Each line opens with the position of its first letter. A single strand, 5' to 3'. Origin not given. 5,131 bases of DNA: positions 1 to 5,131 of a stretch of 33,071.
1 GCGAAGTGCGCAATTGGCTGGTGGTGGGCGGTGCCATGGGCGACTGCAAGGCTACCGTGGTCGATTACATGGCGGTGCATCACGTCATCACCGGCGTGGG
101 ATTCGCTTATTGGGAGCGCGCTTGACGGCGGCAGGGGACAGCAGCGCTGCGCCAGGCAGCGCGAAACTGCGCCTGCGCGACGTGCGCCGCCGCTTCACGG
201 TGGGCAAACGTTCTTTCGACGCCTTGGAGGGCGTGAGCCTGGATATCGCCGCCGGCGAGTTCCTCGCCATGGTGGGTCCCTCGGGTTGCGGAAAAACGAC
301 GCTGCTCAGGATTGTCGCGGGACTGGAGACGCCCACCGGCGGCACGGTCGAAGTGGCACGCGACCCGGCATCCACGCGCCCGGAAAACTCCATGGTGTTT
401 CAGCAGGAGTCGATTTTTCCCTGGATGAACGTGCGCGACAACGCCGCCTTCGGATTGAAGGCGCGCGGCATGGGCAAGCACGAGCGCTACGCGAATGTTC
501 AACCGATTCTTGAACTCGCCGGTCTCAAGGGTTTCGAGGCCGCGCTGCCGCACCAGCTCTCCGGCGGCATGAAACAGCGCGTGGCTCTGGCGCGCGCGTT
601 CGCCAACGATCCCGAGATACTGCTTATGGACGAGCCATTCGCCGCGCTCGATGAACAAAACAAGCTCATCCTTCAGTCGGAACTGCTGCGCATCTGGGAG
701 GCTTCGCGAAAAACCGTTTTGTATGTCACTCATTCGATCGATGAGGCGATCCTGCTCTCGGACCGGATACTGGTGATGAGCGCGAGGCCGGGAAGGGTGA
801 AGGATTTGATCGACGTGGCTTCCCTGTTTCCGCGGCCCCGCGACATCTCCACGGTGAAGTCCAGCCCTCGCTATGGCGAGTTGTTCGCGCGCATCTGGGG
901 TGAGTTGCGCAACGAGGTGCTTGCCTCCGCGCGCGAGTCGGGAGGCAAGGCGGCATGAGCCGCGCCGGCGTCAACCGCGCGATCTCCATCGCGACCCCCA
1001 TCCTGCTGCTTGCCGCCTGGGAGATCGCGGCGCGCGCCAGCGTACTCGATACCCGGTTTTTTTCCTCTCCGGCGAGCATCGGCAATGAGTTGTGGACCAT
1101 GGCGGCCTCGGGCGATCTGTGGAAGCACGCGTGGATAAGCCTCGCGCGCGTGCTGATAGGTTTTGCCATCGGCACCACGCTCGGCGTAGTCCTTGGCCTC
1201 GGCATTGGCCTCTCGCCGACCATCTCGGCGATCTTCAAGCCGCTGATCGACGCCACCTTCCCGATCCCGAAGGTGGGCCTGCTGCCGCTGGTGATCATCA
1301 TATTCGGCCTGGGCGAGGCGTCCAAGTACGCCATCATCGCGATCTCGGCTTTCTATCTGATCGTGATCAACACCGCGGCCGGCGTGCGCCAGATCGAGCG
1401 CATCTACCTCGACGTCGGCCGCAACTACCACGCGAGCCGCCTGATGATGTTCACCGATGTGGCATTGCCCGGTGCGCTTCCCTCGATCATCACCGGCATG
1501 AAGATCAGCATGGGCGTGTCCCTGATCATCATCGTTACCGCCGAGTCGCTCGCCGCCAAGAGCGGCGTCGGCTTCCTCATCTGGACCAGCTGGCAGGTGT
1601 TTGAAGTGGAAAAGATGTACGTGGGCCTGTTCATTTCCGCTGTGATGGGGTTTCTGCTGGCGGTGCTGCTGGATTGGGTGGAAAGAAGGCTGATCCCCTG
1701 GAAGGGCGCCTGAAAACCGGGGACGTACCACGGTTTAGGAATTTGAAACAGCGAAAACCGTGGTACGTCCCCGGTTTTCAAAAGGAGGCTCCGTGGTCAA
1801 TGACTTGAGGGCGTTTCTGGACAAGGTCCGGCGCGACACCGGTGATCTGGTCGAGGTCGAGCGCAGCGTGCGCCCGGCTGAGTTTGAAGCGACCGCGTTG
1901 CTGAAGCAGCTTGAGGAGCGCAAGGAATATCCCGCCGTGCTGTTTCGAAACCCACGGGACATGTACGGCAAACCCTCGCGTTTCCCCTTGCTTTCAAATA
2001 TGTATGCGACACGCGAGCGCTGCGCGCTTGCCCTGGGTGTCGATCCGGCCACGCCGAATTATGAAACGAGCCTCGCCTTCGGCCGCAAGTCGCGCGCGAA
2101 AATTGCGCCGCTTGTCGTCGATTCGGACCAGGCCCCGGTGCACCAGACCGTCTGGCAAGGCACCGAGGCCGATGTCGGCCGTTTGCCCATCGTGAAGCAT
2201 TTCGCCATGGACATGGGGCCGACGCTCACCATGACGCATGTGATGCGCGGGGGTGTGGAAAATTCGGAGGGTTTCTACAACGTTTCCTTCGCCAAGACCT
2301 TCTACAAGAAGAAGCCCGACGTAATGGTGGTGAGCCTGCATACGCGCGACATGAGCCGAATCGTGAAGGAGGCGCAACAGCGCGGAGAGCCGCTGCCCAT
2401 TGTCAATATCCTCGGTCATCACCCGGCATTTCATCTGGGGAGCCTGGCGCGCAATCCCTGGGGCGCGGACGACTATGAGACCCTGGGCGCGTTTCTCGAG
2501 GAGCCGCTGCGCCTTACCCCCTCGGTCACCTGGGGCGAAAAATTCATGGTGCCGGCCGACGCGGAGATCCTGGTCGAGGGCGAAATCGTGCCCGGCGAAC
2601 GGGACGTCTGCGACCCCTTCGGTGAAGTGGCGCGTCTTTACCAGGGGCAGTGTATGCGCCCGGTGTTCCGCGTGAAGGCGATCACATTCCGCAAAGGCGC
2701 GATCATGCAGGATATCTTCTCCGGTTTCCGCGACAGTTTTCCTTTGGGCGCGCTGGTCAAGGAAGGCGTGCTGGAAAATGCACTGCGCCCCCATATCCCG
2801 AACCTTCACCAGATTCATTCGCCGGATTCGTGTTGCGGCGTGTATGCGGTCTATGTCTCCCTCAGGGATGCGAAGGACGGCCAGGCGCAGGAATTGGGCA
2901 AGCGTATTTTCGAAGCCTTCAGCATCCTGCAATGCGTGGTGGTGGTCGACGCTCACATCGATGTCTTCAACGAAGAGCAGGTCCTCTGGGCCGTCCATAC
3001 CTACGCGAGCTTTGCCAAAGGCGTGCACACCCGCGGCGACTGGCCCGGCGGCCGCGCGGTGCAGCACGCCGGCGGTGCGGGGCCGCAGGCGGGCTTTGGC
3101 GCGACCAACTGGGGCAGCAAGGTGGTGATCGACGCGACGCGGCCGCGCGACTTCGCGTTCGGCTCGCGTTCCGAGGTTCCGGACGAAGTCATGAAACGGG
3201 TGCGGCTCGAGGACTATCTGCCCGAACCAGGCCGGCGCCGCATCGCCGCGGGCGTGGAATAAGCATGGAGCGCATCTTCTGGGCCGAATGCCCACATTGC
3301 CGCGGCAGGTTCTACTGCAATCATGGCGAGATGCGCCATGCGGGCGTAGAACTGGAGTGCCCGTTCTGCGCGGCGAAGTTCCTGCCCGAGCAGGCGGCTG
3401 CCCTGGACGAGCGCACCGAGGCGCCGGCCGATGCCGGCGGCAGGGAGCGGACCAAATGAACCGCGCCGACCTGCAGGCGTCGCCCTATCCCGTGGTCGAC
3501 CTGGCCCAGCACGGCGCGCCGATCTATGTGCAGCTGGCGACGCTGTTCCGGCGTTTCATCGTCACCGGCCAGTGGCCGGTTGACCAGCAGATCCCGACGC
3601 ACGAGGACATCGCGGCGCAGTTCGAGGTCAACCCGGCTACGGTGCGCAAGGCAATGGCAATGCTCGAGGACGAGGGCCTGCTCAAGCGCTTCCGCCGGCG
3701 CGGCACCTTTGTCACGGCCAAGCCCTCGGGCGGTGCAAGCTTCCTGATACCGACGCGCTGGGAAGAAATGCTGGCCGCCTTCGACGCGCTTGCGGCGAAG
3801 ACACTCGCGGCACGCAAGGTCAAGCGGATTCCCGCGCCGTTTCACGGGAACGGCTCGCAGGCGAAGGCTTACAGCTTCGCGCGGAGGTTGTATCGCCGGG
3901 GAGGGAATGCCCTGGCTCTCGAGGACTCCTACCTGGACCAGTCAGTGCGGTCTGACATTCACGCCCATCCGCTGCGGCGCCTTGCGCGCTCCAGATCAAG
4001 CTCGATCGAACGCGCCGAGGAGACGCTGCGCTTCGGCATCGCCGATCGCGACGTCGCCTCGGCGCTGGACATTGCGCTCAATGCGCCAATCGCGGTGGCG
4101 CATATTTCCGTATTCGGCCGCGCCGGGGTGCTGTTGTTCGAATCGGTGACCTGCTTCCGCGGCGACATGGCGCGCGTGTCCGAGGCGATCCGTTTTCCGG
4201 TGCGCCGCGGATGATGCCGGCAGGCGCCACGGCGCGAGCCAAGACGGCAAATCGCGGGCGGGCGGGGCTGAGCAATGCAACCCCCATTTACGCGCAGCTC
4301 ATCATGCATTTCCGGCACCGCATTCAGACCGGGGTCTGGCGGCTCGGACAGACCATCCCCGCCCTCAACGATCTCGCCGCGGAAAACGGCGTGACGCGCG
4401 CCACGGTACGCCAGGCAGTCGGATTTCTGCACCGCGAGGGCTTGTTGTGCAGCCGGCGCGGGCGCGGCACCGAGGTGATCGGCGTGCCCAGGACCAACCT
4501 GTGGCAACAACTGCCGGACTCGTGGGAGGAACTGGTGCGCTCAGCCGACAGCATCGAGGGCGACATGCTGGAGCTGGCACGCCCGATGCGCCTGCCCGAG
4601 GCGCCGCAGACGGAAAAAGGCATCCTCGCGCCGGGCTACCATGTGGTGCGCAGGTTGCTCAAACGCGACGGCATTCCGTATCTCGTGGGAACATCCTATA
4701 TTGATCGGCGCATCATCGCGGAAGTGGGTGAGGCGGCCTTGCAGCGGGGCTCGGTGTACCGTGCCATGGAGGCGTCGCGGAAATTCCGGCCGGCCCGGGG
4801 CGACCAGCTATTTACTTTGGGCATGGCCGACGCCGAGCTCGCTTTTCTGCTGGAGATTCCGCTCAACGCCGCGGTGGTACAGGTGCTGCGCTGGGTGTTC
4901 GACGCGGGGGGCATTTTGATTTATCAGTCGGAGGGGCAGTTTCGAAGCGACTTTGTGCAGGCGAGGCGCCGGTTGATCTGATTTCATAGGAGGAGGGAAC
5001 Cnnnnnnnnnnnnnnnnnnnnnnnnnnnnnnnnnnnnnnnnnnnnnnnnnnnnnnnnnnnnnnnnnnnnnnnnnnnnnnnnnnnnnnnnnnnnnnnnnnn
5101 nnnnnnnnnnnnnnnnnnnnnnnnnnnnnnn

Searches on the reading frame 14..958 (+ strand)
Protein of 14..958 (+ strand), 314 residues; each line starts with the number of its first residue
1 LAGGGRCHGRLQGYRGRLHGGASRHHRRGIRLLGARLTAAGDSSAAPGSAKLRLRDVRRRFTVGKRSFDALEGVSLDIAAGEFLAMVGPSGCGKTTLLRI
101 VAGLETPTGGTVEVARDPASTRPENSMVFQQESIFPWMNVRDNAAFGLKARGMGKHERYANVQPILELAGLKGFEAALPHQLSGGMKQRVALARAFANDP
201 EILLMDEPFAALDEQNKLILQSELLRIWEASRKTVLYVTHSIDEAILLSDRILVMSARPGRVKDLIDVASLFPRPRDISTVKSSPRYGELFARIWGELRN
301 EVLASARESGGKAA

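Call 25: search_protein_families(library=pfam, proteins=[window:14-958:+], max_evalue=0.0001)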
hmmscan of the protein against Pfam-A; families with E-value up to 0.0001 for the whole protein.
window:14-958:+ (314 aa): 2 families
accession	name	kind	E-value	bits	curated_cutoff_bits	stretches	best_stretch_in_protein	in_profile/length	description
PF00005.33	ABC_tran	-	1.1e-33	117.2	25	1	71-210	1-137/137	ABC transporter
PF13304.12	AAA_21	-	6.5e-06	26.9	27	0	84-104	2-22/304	AAA domain, putative AbiEii toxin, Type IV TA system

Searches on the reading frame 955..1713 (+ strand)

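Call 25: search_protein_families(library=pfam, proteins=[window:955-1713:+], max_evalue=0.0001)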
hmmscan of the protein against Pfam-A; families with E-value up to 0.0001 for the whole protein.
window:955-1713:+ (252 aa): 1 family
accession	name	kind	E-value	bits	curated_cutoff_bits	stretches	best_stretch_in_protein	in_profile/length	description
PF00528.27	BPD_transp_1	-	2.4e-21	76.8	26.4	1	74-246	2-182/184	Binding-protein-dependent transport system inner membrane component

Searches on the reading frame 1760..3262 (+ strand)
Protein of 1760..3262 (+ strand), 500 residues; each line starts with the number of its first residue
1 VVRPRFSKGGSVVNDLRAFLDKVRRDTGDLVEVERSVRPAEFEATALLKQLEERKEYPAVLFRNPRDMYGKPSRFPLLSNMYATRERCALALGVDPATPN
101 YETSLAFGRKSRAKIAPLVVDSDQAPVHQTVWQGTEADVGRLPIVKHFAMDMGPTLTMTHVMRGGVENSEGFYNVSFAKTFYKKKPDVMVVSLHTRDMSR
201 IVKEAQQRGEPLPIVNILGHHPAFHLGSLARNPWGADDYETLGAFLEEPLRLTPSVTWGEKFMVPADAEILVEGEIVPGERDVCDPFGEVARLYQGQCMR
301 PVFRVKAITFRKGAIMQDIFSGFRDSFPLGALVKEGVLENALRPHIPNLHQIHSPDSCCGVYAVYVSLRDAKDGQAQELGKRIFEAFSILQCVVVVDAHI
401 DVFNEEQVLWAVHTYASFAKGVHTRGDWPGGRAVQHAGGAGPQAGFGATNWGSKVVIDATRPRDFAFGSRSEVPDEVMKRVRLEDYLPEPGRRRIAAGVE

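Call 25: search_protein_families(library=pfam, proteins=[window:1760-3262:+], max_evalue=0.0001)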
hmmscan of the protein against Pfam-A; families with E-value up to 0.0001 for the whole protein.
window:1760-3262:+ (500 aa): 3 families
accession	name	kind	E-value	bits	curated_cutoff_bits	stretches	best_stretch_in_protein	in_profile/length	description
PF01977.22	UbiD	-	3e-38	131.5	23.3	1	120-322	3-204/206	3-octaprenyl-4-hydroxybenzoate carboxy-lyase Rift-related domain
PF20696.2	UbiD_C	-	6.8e-16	58.9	24.2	1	329-459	3-127/127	3-octaprenyl-4-hydroxybenzoate carboxy-lyase C-terminal domain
PF20695.2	UbiD_N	-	2e-15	57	24.3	1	25-98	5-69/78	3-octaprenyl-4-hydroxybenzoate carboxy-lyase N-terminal domain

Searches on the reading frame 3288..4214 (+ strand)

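Call 25: search_protein_families(library=pfam, proteins=[window:3288-4214:+], max_evalue=0.0001)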
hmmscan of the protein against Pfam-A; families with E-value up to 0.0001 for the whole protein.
window:3288-4214:+ (308 aa): 2 families
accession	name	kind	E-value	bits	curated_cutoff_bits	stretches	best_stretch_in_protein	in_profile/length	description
PF00392.27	GntR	-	2.3e-15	56.4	27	1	80-142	2-64/64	Bacterial regulatory proteins, gntR family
PF07702.18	UTRA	-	1.9e-06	28.2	23.8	1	199-294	38-139/141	UTRA domain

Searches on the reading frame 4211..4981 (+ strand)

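Call 25: search_protein_families(library=pfam, proteins=[window:4211-4981:+], max_evalue=0.0001)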
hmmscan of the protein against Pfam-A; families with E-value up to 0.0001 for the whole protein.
window:4211-4981:+ (256 aa): 2 families
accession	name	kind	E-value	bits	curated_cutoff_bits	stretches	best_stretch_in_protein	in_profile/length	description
PF07702.18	UTRA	-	9.6e-15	55.1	23.8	1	144-247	35-138/141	UTRA domain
PF00392.27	GntR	-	1.7e-14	53.6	27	1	27-89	2-64/64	Bacterial regulatory proteins, gntR family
